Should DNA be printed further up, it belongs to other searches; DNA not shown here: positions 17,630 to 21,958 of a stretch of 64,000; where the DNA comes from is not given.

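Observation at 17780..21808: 1342-aa inner-membrane-anchored giant with a variant CE4 motif (TFDH) and an internal module duplication flanking a TPR block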

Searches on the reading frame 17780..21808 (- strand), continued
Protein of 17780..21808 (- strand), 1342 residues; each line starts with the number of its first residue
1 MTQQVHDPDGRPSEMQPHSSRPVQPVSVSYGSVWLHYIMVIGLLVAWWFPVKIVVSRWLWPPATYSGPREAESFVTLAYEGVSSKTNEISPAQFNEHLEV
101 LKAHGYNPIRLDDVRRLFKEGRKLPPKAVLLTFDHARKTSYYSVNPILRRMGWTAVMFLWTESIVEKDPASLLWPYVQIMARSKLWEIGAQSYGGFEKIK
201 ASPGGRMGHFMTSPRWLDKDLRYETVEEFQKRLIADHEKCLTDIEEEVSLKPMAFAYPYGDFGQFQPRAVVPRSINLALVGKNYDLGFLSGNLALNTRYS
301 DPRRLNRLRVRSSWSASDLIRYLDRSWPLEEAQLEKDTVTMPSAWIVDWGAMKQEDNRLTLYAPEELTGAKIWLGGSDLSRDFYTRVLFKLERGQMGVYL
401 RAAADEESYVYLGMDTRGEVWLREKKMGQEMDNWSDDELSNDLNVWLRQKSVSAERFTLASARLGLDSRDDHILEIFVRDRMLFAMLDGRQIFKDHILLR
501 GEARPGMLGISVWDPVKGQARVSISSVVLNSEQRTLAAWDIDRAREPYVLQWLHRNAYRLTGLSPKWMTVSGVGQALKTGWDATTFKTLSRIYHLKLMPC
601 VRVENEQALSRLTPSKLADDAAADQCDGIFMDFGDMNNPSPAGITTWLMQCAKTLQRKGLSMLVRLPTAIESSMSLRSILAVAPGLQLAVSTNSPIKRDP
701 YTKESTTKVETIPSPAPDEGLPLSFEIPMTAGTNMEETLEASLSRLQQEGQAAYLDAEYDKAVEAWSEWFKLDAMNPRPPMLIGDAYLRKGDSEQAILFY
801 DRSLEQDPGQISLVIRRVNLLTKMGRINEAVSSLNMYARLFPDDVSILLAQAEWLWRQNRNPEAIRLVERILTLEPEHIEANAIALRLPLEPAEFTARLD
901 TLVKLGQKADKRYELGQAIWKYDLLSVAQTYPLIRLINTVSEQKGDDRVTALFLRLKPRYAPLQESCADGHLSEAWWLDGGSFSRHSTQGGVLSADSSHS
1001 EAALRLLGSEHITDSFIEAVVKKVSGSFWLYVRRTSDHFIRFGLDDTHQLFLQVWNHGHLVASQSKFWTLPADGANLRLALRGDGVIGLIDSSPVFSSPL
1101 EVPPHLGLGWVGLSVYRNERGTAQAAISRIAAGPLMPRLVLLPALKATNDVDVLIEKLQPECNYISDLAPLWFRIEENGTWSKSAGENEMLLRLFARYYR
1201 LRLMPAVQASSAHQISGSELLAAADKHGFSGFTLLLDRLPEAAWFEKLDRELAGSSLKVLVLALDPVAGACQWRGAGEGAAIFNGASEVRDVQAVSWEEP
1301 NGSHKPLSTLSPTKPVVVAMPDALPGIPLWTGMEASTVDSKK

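Call 9: find_homologous_proteins(query=window:17780-21808:-, max_evalue=0.00001)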
Query window:17780-21808:- (1342 aa): 125 proteins with E <= 0.00001 among 8000 candidates; the best 120 are listed.
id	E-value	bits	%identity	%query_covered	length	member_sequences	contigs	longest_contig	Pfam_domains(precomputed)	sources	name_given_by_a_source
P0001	0.0e+0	3083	100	100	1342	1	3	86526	PF14559.13,PF13371.13,PF01522.27,PF00515.35,PF13176.13,PF13432.13,PF13428.13,PF07719.24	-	-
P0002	0.0e+0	1941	63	99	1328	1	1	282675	PF14559.13,PF13371.13,PF01522.27,PF13432.13,PF13428.13,PF07719.24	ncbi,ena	-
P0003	0.0e+0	1936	62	98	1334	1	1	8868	PF14559.13,PF13414.13,PF13371.13,PF01522.27,PF00515.35,PF13424.13,PF13176.13,PF13432.13,PF13428.13,PF13181.13,PF07719.24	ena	-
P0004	0.0e+0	1545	52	98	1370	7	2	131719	PF14559.13,PF01522.27,PF00515.35,PF13432.13,PF13428.13,PF13181.13,PF07719.24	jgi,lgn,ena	-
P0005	0.0e+0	1525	50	97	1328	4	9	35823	PF14559.13,PF13414.13,PF01522.27,PF13428.13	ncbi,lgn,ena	-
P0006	0.0e+0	1508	50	97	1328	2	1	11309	PF14559.13,PF01522.27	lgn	-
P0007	0.0e+0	1507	48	98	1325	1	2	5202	PF14559.13,PF01522.27,PF13432.13,PF13428.13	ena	-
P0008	0.0e+0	1498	48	97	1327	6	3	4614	PF14559.13,PF01522.27,PF13428.13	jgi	jgi:tetratricopeptide (TPR) repeat protein/peptidoglycan/xylan/chitin deacetylase (PgdA/CDA1 family)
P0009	0.0e+0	1483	49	98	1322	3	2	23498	PF14559.13,PF01522.27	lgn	-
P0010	0.0e+0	1462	48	98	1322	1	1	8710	PF14559.13,PF01522.27,PF13428.13,PF07719.24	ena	-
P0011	0.0e+0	1460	48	98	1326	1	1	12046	PF14559.13,PF01522.27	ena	-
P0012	0.0e+0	1435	47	98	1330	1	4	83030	PF14559.13,PF13414.13,PF01522.27,PF13432.13,PF13428.13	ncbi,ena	-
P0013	0.0e+0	1428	48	97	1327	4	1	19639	PF14559.13,PF01522.27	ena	-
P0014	0.0e+0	1426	48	97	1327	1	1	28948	PF14559.13,PF01522.27,PF13428.13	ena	-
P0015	0.0e+0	1410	48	96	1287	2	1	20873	PF01522.27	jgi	jgi:peptidoglycan/xylan/chitin deacetylase (PgdA/CDA1 family)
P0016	0.0e+0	1402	47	97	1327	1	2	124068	PF14559.13,PF01522.27,PF13428.13,PF07719.24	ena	-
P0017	0.0e+0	1395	47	96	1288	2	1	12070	PF14559.13,PF01522.27,PF13424.13,PF13432.13,PF13428.13,PF13181.13,PF07719.24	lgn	-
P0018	0.0e+0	1337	46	95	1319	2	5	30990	PF14559.13,PF01522.27,PF13432.13,PF13428.13,PF07719.24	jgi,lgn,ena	-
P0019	0.0e+0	1329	46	95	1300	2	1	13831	PF14559.13,PF23914.2,PF13414.13,PF01522.27,PF00515.35,PF13432.13,PF13428.13,PF13181.13,PF07719.24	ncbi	-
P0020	0.0e+0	1328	45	97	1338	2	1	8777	PF14559.13,PF01522.27,PF00515.35,PF13432.13,PF13428.13,PF13181.13,PF07719.24,PF13174.13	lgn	-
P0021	0.0e+0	1318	46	96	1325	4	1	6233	PF14559.13,PF23914.2,PF13414.13,PF01522.27,PF13432.13,PF13428.13,PF07719.24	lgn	-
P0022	0.0e+0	1305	46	95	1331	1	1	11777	PF14559.13,PF01522.27,PF13432.13,PF13428.13,PF13181.13,PF07719.24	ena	-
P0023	0.0e+0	1305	45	95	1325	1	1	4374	PF14559.13,PF13414.13,PF01522.27,PF00515.35,PF12895.14,PF13432.13,PF13428.13,PF07719.24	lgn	-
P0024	0.0e+0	1305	45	96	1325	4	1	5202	PF14559.13,PF13431.13,PF13414.13,PF01522.27,PF13432.13,PF13428.13,PF07719.24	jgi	jgi:tetratricopeptide (TPR) repeat protein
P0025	0.0e+0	1295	44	98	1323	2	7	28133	PF14559.13,PF13431.13,PF13414.13,PF13371.13,PF01522.27,PF13432.13,PF13428.13,PF07719.24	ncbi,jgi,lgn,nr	ncbi:MAG: tetratricopeptide repeat protein [Lentisphaerae bacterium]|nr:tetratricopeptide repeat pro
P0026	0.0e+0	1276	45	98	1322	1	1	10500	PF01522.27,PF13432.13,PF13428.13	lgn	-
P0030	0.0e+0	1229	45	94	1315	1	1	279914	PF14559.13,PF13414.13,PF01522.27,PF00515.35,PF13432.13,PF13428.13,PF13181.13,PF07719.24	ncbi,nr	ncbi:MAG: polysaccharide deacetylase family protein [Kiritimatiellae bacterium]|nr:polysaccharide de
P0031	0.0e+0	1219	45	95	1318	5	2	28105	PF14559.13,PF01522.27,PF00515.35,PF13432.13,PF13428.13,PF13181.13,PF07719.24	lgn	-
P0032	0.0e+0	1206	45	93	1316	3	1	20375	PF14559.13,PF23914.2,PF13414.13,PF13371.13,PF01522.27,PF00515.35,PF12895.14,PF13432.13,PF13428.13,PF13181.13,PF07719.24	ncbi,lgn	-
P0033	0.0e+0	1201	44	94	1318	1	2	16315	PF14559.13,PF01522.27,PF13432.13,PF13428.13,PF07719.24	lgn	-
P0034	0.0e+0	1177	44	94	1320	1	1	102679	PF14559.13,PF13414.13,PF01522.27,PF00515.35,PF13432.13,PF13428.13,PF07719.24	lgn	-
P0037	0.0e+0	1153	44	88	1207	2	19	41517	PF14559.13,PF23914.2,PF01522.27,PF00515.35,PF13432.13,PF13428.13,PF13181.13,PF07719.24,PF13174.13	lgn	-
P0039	0.0e+0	1131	42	95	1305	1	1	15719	PF14559.13,PF23914.2,PF01522.27,PF13428.13,PF07719.24,PF13174.13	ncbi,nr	ncbi:MAG: polysaccharide deacetylase family protein [Lentisphaerae bacterium]|nr:polysaccharide deac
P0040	0.0e+0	1125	40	95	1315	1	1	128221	PF14559.13,PF01522.27,PF13428.13,PF07719.24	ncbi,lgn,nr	ncbi:MAG: polysaccharide deacetylase family protein [Kiritimatiellae bacterium]|nr:polysaccharide de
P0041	0.0e+0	1116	42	95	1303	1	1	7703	PF14559.13,PF13371.13,PF01522.27,PF13432.13,PF13428.13,PF07719.24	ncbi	-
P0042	0.0e+0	1106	40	99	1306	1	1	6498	PF14559.13,PF01522.27,PF13428.13,PF07719.24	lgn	-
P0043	0.0e+0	1103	41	93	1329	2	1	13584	PF01522.27,PF13432.13,PF07719.24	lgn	-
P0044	0.0e+0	1097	42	94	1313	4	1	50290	PF14559.13,PF23914.2,PF13371.13,PF01522.27,PF13424.13,PF13432.13,PF13428.13,PF07719.24,PF13174.13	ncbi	-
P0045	0.0e+0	1096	42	95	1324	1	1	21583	PF14559.13,PF13431.13,PF23914.2,PF13371.13,PF01522.27,PF00515.35,PF13432.13,PF13428.13,PF07719.24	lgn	-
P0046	0.0e+0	1096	42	95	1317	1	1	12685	PF14559.13,PF01522.27,PF13432.13,PF13428.13,PF07719.24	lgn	-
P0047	0.0e+0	1091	41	95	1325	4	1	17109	PF13431.13,PF23914.2,PF13414.13,PF01522.27,PF13428.13,PF25064.2,PF14559.13,PF13371.13,PF00515.35,PF13424.13,PF13432.13,PF07719.24,PF13174.13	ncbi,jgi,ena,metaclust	metaclust:\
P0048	0.0e+0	1091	41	95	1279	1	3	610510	PF14559.13,PF01522.27,PF13428.13,PF07719.24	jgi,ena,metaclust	metaclust:\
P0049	0.0e+0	1071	40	95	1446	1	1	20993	PF14559.13,PF01522.27,PF13432.13,PF13428.13,PF07719.24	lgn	-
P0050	0.0e+0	1070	41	95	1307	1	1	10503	PF14559.13,PF23914.2,PF01522.27,PF00515.35,PF13424.13,PF13432.13,PF13428.13,PF13181.13,PF07719.24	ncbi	-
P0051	0.0e+0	1066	40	95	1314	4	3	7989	PF14559.13,PF01522.27,PF13432.13,PF13428.13,PF07719.24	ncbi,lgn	-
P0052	0.0e+0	1063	40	95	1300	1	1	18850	PF14559.13,PF01522.27,PF13428.13,PF07719.24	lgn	-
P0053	0.0e+0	1059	40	95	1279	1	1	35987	PF14559.13,PF01522.27,PF13428.13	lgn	-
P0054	0.0e+0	1054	40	94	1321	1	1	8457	PF14559.13,PF01522.27,PF13424.13,PF13432.13,PF13428.13,PF07719.24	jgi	-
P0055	0.0e+0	1043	40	95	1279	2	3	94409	PF14559.13,PF01522.27,PF13428.13,PF07719.24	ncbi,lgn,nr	ncbi:MAG: polysaccharide deacetylase family protein [Verrucomicrobia bacterium]|nr:polysaccharide de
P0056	0.0e+0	1039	39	95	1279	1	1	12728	PF14559.13,PF01522.27,PF13428.13,PF07719.24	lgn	-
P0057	0.0e+0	1037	39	95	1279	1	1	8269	PF14559.13,PF01522.27,PF13428.13,PF07719.24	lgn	-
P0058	0.0e+0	1036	39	98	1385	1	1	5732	PF14559.13,PF23914.2,PF13414.13,PF01522.27,PF00515.35,PF13424.13,PF13432.13,PF13428.13,PF07719.24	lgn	-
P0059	0.0e+0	1033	39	95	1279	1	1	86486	PF14559.13,PF01522.27,PF13428.13,PF07719.24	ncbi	-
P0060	0.0e+0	1031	39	95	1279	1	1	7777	PF14559.13,PF01522.27,PF13428.13,PF07719.24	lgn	-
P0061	0.0e+0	1028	41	94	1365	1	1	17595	PF01522.27,PF00515.35,PF13424.13,PF13432.13,PF13428.13,PF07719.24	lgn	-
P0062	0.0e+0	1027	39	95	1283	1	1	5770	PF14559.13,PF01522.27,PF13432.13,PF13428.13,PF07719.24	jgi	-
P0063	0.0e+0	1013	39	90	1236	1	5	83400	PF14559.13,PF01522.27,PF13428.13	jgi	-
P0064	2.3e-295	1001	38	97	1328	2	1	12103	PF14559.13,PF01522.27,PF00515.35,PF13432.13,PF13428.13,PF13181.13,PF07719.24,PF13174.13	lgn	-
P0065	3.4e-294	997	39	94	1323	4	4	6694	PF14559.13,PF01522.27,PF00515.35,PF13424.13,PF13428.13,PF07719.24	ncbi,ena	-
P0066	6.6e-293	993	38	96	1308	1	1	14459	PF14559.13,PF23914.2,PF01522.27,PF00515.35,PF13432.13,PF13428.13,PF07719.24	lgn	-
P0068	9.6e-287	972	40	94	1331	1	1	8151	PF14559.13,PF13414.13,PF01522.27,PF13432.13,PF13428.13,PF07719.24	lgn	-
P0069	2.1e-280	951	37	96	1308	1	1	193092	PF14559.13,PF23914.2,PF01522.27,PF13432.13,PF13428.13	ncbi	-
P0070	8.6e-280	949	38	93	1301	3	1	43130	PF14559.13,PF01522.27,PF13432.13,PF13428.13,PF07719.24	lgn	-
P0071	6.6e-277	940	37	95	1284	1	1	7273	PF14559.13,PF01522.27,PF00515.35,PF13432.13,PF13428.13,PF07719.24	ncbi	-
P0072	4.5e-276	937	38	96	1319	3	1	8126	PF14559.13,PF23914.2,PF01522.27,PF13432.13,PF13428.13,PF07719.24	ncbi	-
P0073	1.5e-274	932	38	94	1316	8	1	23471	PF14559.13,PF01522.27,PF00515.35,PF12895.14,PF13424.13,PF13432.13,PF13428.13,PF13181.13,PF07719.24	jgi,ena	-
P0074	2.1e-273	928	36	92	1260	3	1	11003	PF14559.13,PF01522.27,PF13432.13,PF13428.13,PF07719.24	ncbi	-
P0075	7.1e-272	923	36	95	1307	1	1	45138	PF14559.13,PF01522.27,PF13432.13,PF13428.13,PF07719.24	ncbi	-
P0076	1.3e-271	922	39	91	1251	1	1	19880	PF14559.13,PF23914.2,PF01522.27,PF13428.13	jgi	jgi:hypothetical protein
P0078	2.8e-270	918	36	95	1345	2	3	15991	PF14559.13,PF01522.27,PF00515.35,PF13432.13,PF13428.13,PF07719.24,PF13174.13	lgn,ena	-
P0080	4.6e-269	914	37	95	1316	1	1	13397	PF14559.13,PF01522.27,PF13432.13,PF13428.13,PF07719.24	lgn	-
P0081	4.1e-267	907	36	96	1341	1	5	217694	PF14559.13,PF01522.27,PF13432.13,PF13428.13,PF07719.24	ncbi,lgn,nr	ncbi:MAG: tetratricopeptide repeat protein [Verrucomicrobia bacterium]|nr:tetratricopeptide repeat p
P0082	4.1e-267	907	36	98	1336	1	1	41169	PF14559.13,PF23914.2,PF13414.13,PF01522.27,PF00515.35,PF13432.13,PF13428.13,PF07719.24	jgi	jgi:tetratricopeptide (TPR) repeat protein/peptidoglycan/xylan/chitin deacetylase (PgdA/CDA1 family)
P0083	3.6e-266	904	37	95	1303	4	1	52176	PF14559.13,PF01522.27,PF13424.13,PF13432.13,PF13428.13,PF07719.24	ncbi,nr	ncbi:MAG: polysaccharide deacetylase family protein [Kiritimatiellae bacterium]|nr:polysaccharide de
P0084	6.5e-265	900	36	96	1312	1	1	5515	PF14559.13,PF01522.27,PF00515.35,PF13432.13,PF13428.13,PF07719.24,PF13174.13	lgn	-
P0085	1.7e-264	899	36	94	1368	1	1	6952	PF14559.13,PF01522.27,PF00515.35,PF13432.13,PF13428.13,PF07719.24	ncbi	ncbi:MAG: polysaccharide deacetylase family protein [Kiritimatiellia bacterium]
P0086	2.3e-264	898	35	97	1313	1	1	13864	PF14559.13,PF23914.2,PF01522.27,PF13432.13,PF13428.13,PF07719.24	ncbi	-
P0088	7.2e-264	897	36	97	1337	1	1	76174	PF14559.13,PF01522.27,PF13432.13,PF13428.13,PF07719.24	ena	-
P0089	8.6e-264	896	36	95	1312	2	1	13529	PF14559.13,PF23914.2,PF01522.27,PF13432.13,PF13428.13,PF07719.24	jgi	-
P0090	9.1e-264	896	36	98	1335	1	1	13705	PF14559.13,PF01522.27,PF13432.13,PF13428.13,PF07719.24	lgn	-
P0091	1.7e-263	895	36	97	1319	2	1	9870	PF14559.13,PF13431.13,PF23914.2,PF01522.27,PF13432.13,PF13428.13,PF13181.13,PF07719.24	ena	-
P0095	1.6e-258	879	35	96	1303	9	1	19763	PF14559.13,PF01522.27,PF00515.35,PF13424.13,PF13432.13,PF13428.13,PF07719.24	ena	-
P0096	2.5e-258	878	35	94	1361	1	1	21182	PF14559.13,PF01522.27,PF13428.13,PF07719.24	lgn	-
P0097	3.3e-258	878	37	97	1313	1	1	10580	PF14559.13,PF01522.27,PF13432.13,PF13428.13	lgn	-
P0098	2.1e-257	875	35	98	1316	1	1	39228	PF14559.13,PF01522.27,PF13424.13,PF13176.13,PF13432.13,PF13428.13,PF07719.24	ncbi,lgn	-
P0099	1.1e-255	870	36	93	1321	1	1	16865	PF14559.13,PF01522.27,PF13428.13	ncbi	-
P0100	1.8e-255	869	37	95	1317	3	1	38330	PF14559.13,PF01522.27,PF00515.35,PF13432.13,PF13428.13,PF07719.24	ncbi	-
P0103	3.7e-253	861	34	98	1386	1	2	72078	PF14559.13,PF01522.27,PF07719.24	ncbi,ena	-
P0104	4.7e-253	861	35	94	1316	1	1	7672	PF14559.13,PF01522.27,PF13432.13,PF13428.13,PF07719.24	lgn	-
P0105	6.9e-253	860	35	92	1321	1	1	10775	PF14559.13,PF13414.13,PF01522.27,PF00515.35,PF13432.13,PF13428.13,PF07719.24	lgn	-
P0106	1.0e-252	860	35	95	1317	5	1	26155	PF14559.13,PF01522.27,PF13432.13,PF13428.13,PF07719.24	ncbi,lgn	-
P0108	3.9e-250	851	36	96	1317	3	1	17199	PF14559.13,PF01522.27,PF13432.13,PF13428.13,PF07719.24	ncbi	-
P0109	5.0e-248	844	35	94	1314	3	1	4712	PF14559.13,PF01522.27,PF00515.35,PF13428.13,PF07719.24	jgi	jgi:tetratricopeptide (TPR) repeat protein/peptidoglycan/xylan/chitin deacetylase (PgdA/CDA1 family)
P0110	5.0e-246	838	36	93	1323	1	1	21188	PF14559.13,PF01522.27,PF13432.13,PF13428.13,PF07719.24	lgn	-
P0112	1.9e-240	819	34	97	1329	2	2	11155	PF23914.2,PF01522.27,PF07719.24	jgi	-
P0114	1.2e-223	763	39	72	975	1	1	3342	PF14559.13,PF01522.27,PF13424.13,PF13432.13,PF13428.13,PF07719.24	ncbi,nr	ncbi:MAG: polysaccharide deacetylase family protein, partial [Kiritimatiellia bacterium]|nr:polysacc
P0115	5.4e-215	735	33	94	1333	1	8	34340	PF14559.13,PF23914.2,PF01522.27,PF13432.13,PF13428.13,PF07719.24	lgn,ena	-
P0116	1.3e-210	720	32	92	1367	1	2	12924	PF14559.13,PF01522.27,PF00515.35,PF13432.13,PF13428.13,PF07719.24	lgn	-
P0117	3.1e-207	709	36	76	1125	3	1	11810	PF14559.13,PF01522.27,PF13432.13,PF13428.13,PF07719.24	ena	-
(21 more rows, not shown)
